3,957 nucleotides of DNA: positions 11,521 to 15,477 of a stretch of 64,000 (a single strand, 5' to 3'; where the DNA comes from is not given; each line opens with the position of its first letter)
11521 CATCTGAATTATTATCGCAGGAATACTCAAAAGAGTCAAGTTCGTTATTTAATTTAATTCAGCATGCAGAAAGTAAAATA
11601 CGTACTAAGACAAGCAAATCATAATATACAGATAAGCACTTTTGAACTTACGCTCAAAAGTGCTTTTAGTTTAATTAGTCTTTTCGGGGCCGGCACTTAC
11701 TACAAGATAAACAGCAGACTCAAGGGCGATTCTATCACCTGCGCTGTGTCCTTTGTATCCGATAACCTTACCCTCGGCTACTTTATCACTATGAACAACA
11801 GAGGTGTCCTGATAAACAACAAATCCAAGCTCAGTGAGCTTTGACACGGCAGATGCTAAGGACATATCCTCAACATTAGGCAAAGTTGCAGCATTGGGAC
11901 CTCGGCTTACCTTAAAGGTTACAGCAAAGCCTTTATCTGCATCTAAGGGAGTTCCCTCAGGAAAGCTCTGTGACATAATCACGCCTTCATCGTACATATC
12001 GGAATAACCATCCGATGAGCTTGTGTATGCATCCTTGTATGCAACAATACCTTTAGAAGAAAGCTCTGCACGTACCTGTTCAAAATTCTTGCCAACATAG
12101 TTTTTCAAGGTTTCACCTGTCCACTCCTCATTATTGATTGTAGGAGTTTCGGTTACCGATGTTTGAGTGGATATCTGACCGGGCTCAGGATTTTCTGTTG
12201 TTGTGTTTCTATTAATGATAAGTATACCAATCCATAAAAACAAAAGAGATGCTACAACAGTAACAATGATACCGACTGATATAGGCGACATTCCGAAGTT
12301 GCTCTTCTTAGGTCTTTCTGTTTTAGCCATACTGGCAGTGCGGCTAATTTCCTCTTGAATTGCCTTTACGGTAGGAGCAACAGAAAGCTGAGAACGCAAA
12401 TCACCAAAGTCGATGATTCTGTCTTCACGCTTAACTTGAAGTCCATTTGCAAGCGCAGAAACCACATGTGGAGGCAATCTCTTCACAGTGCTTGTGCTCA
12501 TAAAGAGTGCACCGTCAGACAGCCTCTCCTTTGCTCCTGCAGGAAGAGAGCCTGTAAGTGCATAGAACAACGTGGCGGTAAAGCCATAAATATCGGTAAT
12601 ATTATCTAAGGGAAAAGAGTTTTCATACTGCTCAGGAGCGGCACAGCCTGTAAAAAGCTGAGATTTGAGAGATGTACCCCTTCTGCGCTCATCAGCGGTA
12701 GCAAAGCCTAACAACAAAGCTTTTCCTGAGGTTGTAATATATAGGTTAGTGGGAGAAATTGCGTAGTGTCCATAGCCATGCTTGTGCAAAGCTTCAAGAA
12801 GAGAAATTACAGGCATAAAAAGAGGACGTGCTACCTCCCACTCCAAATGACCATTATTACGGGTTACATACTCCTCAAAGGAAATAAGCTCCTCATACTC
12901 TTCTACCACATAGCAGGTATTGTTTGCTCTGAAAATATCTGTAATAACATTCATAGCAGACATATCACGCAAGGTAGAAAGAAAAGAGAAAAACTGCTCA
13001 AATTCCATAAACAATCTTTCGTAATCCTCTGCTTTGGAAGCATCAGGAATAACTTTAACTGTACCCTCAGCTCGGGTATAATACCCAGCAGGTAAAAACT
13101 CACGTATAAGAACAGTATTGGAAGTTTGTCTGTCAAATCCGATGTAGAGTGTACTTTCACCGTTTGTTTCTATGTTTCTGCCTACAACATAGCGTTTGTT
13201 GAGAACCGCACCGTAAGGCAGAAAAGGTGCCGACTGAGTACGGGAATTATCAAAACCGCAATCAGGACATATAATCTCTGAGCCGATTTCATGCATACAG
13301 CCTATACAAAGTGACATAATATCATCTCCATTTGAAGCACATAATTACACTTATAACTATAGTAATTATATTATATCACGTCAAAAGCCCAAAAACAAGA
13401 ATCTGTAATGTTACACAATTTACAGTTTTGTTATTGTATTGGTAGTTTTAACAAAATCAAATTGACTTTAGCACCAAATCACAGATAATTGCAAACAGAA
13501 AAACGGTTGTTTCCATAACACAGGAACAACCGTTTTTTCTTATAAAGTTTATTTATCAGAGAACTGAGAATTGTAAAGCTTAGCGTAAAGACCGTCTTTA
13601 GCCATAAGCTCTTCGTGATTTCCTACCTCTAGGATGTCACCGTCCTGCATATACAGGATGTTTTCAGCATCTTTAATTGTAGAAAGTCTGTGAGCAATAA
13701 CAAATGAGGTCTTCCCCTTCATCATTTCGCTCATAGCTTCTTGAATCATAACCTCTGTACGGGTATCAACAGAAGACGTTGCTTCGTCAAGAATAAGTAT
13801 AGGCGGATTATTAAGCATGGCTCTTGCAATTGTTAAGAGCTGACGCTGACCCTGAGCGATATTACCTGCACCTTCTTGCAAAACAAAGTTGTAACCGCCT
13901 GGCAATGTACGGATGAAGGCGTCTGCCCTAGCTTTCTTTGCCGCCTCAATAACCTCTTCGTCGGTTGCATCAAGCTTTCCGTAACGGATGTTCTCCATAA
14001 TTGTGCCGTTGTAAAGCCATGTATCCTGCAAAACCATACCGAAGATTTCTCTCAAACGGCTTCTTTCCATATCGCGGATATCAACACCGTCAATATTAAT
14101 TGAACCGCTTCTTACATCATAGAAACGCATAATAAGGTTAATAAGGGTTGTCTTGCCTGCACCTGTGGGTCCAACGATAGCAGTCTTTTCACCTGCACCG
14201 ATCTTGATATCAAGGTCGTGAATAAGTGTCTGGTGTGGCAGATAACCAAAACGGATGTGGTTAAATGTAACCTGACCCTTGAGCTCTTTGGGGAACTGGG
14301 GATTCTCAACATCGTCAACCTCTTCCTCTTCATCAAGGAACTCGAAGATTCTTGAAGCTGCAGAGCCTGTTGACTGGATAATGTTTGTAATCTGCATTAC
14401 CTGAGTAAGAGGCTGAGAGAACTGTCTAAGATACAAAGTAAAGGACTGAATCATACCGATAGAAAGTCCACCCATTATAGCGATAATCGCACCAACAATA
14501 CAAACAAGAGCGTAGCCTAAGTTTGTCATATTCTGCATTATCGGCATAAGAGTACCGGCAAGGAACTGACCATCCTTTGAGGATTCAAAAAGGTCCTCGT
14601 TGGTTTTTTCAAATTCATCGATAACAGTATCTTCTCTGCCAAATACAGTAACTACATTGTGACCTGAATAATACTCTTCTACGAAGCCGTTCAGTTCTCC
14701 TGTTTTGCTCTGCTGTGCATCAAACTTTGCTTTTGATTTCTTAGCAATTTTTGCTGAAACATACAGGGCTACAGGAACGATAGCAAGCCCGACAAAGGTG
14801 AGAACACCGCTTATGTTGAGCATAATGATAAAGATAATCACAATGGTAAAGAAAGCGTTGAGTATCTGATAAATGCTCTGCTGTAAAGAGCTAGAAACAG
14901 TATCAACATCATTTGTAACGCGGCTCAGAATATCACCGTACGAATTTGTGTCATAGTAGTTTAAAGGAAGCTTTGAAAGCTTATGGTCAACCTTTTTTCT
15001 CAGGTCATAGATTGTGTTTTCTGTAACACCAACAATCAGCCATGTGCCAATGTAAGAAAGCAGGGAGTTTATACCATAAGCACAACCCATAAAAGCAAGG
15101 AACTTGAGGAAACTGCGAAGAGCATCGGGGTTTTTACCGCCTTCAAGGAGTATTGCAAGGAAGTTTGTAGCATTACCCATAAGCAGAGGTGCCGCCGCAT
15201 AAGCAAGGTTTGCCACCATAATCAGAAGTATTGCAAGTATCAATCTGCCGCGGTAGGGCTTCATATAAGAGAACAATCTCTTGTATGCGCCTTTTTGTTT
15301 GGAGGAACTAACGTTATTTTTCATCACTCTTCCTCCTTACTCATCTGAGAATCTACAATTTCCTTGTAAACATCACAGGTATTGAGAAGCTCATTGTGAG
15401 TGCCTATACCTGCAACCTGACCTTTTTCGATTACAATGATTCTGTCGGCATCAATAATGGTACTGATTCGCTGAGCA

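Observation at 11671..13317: PASTA-domain pseudokinase with a Zn ribbon, near an intact PknB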

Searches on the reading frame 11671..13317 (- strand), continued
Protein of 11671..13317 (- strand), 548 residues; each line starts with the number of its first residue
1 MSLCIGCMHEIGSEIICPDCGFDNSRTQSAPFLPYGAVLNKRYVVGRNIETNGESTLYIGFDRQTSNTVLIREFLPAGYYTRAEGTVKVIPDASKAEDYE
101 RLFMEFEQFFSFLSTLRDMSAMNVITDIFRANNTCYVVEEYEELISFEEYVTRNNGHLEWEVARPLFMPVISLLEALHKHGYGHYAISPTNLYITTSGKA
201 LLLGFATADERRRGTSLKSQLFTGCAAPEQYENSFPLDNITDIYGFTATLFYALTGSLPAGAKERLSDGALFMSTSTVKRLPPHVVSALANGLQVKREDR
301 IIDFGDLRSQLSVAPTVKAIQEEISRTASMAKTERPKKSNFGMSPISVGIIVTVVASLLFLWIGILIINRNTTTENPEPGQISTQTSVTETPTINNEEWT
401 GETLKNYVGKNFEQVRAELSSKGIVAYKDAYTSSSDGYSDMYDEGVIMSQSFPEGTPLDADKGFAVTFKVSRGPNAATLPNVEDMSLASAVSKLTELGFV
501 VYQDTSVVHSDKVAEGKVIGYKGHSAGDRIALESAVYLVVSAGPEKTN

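Call 59: find_encoding_contigs(protein=P0373, flank=10000, max_places=1)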
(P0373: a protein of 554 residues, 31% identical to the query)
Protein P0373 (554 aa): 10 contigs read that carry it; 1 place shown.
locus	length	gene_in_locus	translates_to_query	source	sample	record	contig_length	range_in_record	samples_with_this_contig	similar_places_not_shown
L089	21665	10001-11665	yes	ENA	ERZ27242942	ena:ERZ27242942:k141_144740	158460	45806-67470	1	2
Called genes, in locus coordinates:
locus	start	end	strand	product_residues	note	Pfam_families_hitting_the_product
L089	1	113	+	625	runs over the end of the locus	PF00664:ABC_membrane, PF00005:ABC_tran, PF13401:AAA_22 (faint)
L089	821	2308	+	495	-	PF13560:HTH_31 (faint)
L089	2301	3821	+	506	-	-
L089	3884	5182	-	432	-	PF00278:Orn_DAP_Arg_deC, PF02784:Orn_Arg_deC_N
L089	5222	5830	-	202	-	PF03193:RsgA_GTPase (faint), PF00009:GTP_EFTU (faint), PF01926:MMR_HSR1, PF02421:FeoB_N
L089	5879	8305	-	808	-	PF02190:LON_substr_bdg, PF13191:AAA_16 (faint), PF07728:AAA_5, PF00004:AAA, PF22667:Lon_lid, PF05362:Lon_C, PF13541:ChlI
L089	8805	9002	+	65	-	PF00269:SASP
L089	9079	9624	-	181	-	-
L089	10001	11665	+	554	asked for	PF07714:PK_Tyr_Ser-Thr (weak), PF00069:Pkinase, PF03793:PASTA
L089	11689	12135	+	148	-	PF00583:Acetyltransf_1, PF13673:Acetyltransf_10 (weak), PF13508:Acetyltransf_7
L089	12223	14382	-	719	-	PF01926:MMR_HSR1, PF02421:FeoB_N, PF17910:FeoB_Cyto, PF07670:Gate, PF07664:FeoB_C, PF07670:Gate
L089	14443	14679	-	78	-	PF04023:FeoA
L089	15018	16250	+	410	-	PF13439:Glyco_transf_4, PF13579:Glyco_trans_4_4, PF00534:Glycos_transf_1, PF13692:Glyco_trans_1_4, PF13524:Glyco_trans_1_2 (weak)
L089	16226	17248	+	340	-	PF01073:3Beta_HSD, PF01370:Epimerase, PF02719:Polysacc_synt_2, PF04321:RmlD_sub_bind (weak), PF05368:NmrA, PF13460:NAD_binding_10, PF16363:GDP_Man_Dehyd, PF08485:Polysacc_syn_2C, +1 more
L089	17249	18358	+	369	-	PF01370:Epimerase, PF04321:RmlD_sub_bind (faint), PF07993:NAD_binding_4 (faint), PF16363:GDP_Man_Dehyd (faint), PF02719:Polysacc_synt_2, PF14667:Polysacc_synt_C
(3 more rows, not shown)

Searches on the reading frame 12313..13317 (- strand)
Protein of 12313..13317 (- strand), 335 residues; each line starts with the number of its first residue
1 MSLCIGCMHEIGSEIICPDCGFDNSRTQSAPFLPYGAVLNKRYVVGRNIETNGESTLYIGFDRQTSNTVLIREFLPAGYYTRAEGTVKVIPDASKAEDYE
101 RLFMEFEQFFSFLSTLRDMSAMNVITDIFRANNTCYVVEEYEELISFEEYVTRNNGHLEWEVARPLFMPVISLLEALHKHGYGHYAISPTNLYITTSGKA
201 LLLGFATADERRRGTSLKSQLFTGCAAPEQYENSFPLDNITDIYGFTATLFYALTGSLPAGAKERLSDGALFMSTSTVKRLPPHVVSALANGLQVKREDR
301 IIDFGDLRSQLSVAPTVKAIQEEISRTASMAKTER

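Call 29: search_protein_representatives(protein=window:12313-13317:-)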
Query: 335 residues. Proteins with E-value up to 0.001 (for the whole library): 39765; up to 1e-10: 14648; up to 1e-30: 2345. The best 150 are listed.
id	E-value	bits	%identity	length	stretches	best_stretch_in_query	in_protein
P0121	9.4e-131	452.1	62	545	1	1-332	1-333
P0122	7.8e-113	393.2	53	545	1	1-334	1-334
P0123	1.0e-107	376.4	54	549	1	1-330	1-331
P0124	2.6e-102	358.6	50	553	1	1-333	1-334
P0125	2.5e-101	355.4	50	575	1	2-330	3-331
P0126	1.3e-99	349.7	50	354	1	3-312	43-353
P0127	9.9e-97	340.3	49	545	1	2-331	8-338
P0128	2.5e-90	319.3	48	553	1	3-318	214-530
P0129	4.4e-90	318.4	49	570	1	3-326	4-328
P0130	1.4e-89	316.7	45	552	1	2-333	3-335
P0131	2.3e-88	312.8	57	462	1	1-248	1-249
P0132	2.3e-87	309.5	45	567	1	2-330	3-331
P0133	3.0e-85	302.6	27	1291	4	4-307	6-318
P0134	5.6e-81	288.5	44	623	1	2-329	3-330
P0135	3.7e-79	282.5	44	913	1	2-310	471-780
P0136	7.0e-78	278.3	41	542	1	2-333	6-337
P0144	2.4e-68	247.0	38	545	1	3-318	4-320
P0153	6.5e-64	232.5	39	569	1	4-324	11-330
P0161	1.6e-61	224.6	29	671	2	1-316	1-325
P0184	1.5e-58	214.8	38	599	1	2-305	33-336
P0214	2.7e-55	204.2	36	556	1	2-310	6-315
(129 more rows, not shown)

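Call 38: list_cluster_members(proteins=[P0121, P0125, P0130, P0136, P0144, P0153, P0161, P0133, P0184, P0214])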
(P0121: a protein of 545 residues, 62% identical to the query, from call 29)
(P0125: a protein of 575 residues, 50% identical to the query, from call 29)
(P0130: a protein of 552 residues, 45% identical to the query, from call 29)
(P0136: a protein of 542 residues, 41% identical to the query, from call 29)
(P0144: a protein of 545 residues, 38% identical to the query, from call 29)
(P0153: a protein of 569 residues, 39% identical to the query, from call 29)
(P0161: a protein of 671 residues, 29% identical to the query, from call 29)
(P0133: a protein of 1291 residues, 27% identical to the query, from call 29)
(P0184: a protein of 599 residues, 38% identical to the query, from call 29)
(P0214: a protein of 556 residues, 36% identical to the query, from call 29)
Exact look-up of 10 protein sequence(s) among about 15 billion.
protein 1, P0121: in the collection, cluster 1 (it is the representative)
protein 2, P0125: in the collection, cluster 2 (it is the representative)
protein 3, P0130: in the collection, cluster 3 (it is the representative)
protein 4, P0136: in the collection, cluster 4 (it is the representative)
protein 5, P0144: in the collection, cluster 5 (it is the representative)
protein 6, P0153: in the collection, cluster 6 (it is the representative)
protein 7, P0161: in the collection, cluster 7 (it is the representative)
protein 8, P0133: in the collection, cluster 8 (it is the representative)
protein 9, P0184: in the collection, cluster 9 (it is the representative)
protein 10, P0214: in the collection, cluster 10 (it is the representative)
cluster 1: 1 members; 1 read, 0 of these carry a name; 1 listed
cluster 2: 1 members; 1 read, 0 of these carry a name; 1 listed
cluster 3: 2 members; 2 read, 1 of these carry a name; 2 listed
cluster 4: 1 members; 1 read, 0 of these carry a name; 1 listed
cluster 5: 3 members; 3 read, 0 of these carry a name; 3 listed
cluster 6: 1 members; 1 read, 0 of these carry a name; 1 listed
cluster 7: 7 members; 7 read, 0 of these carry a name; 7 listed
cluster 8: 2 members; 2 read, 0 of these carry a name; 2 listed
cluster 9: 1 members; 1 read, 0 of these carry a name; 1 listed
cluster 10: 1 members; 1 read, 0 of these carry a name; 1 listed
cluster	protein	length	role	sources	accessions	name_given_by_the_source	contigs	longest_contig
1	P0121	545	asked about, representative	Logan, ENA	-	-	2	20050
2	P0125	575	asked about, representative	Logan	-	-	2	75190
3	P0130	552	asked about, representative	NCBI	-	-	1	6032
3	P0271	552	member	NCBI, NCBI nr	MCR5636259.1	MAG: PASTA domain-containing protein [Clostridiales bacterium] | PASTA domain-containing protein [Clostridiales bacterium]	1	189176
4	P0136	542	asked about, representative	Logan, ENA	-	-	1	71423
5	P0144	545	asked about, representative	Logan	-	-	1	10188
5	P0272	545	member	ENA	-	-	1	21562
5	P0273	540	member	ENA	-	-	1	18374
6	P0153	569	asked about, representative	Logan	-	-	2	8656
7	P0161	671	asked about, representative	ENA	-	-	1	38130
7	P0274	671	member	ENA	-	-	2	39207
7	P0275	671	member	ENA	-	-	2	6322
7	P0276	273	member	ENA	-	-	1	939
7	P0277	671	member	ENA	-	-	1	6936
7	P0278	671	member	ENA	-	-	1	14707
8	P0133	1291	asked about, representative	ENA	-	-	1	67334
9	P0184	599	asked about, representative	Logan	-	-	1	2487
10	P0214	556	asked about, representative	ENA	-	-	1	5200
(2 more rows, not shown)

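Call 49: find_encoding_contigs(protein=P0136, flank=10000, max_places=2)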
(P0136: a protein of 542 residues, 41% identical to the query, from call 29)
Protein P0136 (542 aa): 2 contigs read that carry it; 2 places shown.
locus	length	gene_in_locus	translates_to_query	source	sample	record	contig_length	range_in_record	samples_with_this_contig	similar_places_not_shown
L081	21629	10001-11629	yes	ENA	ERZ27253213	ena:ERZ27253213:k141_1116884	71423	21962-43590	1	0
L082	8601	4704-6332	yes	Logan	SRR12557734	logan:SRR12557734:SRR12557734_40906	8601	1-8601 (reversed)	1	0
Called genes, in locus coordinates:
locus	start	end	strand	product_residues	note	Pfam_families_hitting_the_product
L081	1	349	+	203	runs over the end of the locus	PF01812:5-FTHF_cyc-lig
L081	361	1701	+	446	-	PF02618:YceG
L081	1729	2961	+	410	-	PF01136:Peptidase_U32, PF16325:Peptidase_U32_C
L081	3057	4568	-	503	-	PF01676:Metalloenzyme, PF06415:iPGM_N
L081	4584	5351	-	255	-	PF00121:TIM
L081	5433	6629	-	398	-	PF00162:PGK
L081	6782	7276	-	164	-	PF00588:SpoU_methylase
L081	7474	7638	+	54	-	-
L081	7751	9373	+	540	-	PF00496:SBP_bac_5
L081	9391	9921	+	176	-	PF02525:Flavodoxin_2, PF03358:FMN_red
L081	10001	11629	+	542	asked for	PF07714:PK_Tyr_Ser-Thr (weak), PF00069:Pkinase, PF03793:PASTA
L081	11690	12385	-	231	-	PF12844:HTH_19, PF13560:HTH_31, PF01381:HTH_3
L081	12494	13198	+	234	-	PF00300:His_Phos_1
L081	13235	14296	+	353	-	PF00180:Iso_dh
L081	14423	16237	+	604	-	PF00009:GTP_EFTU, PF01926:MMR_HSR1 (faint), PF22042:EF-G_D2 (faint), PF03144:GTP_EFTU_D2, PF00679:EFG_C, PF21018:BipA_C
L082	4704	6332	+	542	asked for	PF07714:PK_Tyr_Ser-Thr (weak), PF00069:Pkinase, PF03793:PASTA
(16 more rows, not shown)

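Call 50: find_encoding_contigs(protein=P0125, flank=10000, max_places=2)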
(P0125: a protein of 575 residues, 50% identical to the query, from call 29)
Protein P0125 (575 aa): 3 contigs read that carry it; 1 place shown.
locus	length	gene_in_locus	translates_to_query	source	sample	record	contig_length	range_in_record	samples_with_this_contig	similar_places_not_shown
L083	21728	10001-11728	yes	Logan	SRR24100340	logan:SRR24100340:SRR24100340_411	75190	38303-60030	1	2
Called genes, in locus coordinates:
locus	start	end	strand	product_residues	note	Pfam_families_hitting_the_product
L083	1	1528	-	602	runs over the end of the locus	PF03814:KdpA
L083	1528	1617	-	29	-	-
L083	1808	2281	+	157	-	PF04299:FMN_bind_2 (faint), PF01243:PNPOx_N, PF12900:Pyridox_ox_2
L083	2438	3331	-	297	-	-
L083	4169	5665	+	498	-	PF13570:Beta-prop_ACSF4 (weak), PF13360:PQQ_2 (weak), PF00404:Dockerin_1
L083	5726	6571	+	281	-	PF14478:DUF4430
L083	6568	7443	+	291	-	-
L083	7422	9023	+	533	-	PF00931:NB-ARC (faint), PF02367:TsaE (faint), PF03193:RsgA_GTPase (faint), PF13481:AAA_25 (faint), PF20720:nSTAND3 (faint), PF00005:ABC_tran, PF00005:ABC_tran, PF13304:AAA_21 (weak), +11 more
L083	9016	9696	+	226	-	PF07155:ECF-ribofla_trS, PF20221:DUF6580, PF12822:ECF_trnsprt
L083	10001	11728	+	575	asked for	PF00069:Pkinase, PF03793:PASTA (weak)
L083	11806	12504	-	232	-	PF12844:HTH_19 (weak), PF13560:HTH_31, PF01381:HTH_3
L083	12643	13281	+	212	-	PF00300:His_Phos_1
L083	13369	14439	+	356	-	PF00180:Iso_dh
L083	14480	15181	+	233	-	PF19567:CpsB_CapC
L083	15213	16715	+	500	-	PF00128:Alpha-amylase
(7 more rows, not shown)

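Call 51: find_encoding_contigs(protein=P0271, flank=8000, max_places=1)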
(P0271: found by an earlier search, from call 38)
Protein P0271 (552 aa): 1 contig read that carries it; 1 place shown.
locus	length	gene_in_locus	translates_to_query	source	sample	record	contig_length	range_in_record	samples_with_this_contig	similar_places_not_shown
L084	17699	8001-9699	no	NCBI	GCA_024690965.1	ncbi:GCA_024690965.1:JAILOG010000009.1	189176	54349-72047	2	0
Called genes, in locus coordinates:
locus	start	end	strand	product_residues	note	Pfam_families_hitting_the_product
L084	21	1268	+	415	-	-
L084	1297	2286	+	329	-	-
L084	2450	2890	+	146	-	PF22381:Staph_reg_Sar_Rot, PF01047:MarR, PF03965:Penicillinase_R (weak), PF13463:HTH_27 (weak)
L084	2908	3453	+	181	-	PF00255:GSHPx, PF00578:AhpC-TSA (weak)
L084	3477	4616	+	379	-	PF01545:Cation_efflux, PF16916:ZT_dimer (weak)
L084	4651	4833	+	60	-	-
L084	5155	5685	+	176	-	-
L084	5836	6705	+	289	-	PF02463:SMC_N (faint), PF13476:AAA_23 (weak), PF00005:ABC_tran, PF13304:AAA_21 (faint)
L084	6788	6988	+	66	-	-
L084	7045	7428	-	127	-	PF14198:TnpV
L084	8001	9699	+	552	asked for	PF00069:Pkinase, PF07714:PK_Tyr_Ser-Thr (weak), PF03793:PASTA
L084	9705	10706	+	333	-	PF07261:DnaB_2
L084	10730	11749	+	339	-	PF00308:Bac_DnaA (weak), PF01695:IstB_IS21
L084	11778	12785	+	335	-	PF02517:Rce1-like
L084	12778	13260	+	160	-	PF00383:dCMP_cyt_deam_1, PF14437:MafB19-deam, PF14439:Bd3614-deam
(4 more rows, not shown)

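Call 52: find_encoding_contigs(protein=P0272, flank=8000, max_places=1)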
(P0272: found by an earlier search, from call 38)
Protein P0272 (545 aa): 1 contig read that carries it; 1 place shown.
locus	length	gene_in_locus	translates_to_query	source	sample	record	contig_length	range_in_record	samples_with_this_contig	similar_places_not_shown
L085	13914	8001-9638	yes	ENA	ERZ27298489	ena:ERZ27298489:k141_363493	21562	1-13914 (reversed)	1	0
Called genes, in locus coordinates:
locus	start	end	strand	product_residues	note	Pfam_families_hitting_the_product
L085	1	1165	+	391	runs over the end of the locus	PF01183:Glyco_hydro_25, PF23473:LysM3_LYK4_5 (faint), PF01476:LysM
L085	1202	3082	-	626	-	PF01841:Transglut_core (weak)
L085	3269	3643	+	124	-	PF14520:HHH_5 (faint), PF12836:HHH_3, PF00633:HHH (weak), PF14716:HHH_8 (faint), PF12826:HHH_2 (faint)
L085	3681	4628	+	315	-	PF01297:ZnuA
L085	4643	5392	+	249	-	PF02463:SMC_N (faint), PF00005:ABC_tran, PF13304:AAA_21 (faint)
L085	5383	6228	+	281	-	PF00950:ABC-3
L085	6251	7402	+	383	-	PF01098:FTSW_RODA_SPOVE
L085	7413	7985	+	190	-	PF02525:Flavodoxin_2, PF03358:FMN_red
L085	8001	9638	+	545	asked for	PF00069:Pkinase, PF03793:PASTA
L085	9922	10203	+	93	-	-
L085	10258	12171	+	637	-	PF13597:NRDD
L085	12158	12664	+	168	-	PF13353:Fer4_12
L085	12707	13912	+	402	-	?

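Call 53: find_encoding_contigs(protein=P0153, flank=8000, max_places=1)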
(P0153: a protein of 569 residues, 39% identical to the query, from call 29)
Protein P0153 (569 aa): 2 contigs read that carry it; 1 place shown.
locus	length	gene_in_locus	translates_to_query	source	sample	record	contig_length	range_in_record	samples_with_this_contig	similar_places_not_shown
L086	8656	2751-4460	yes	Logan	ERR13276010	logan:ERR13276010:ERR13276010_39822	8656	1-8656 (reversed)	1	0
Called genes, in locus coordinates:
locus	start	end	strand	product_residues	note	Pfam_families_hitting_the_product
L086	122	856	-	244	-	PF20260:PUA_4, PF04452:Methyltrans_RNA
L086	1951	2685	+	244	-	PF20772:TACO1_YebC_N, PF01709:Transcrip_reg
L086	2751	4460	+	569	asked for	PF07714:PK_Tyr_Ser-Thr, PF00069:Pkinase, PF03793:PASTA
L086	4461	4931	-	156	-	PF03073:TspO_MBR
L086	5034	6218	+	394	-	PF04932:Wzy_C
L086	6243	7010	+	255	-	PF03591:AzlC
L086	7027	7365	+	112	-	PF05437:AzlD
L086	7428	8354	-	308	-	-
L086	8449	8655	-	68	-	?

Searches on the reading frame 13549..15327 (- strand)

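Call 64: search_protein_families(library=pfam, proteins=[window:13549-15327:-], max_evalue=0.0001)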
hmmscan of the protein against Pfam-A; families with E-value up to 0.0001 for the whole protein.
window:13549-15327:- (592 aa): 5 families
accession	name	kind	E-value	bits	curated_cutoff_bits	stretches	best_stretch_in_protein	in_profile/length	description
PF00664.28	ABC_membrane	-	4.6e-52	177.8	28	1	29-307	1-274/274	ABC transporter transmembrane region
PF00005.33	ABC_tran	-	4.4e-30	105.5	25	1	370-518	2-137/137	ABC transporter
PF00004.35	AAA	-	4e-07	31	21.2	1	384-541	3-97/131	ATPase family associated with various cellular activities (AAA)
PF06472.20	ABC_membrane_2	-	4.4e-07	30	24.4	1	31-214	15-194/269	ABC transporter transmembrane region 2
PF02463.25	SMC_N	-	8.7e-05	22.5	40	0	492-560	139-211/220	RecF/RecN/SMC N terminal domain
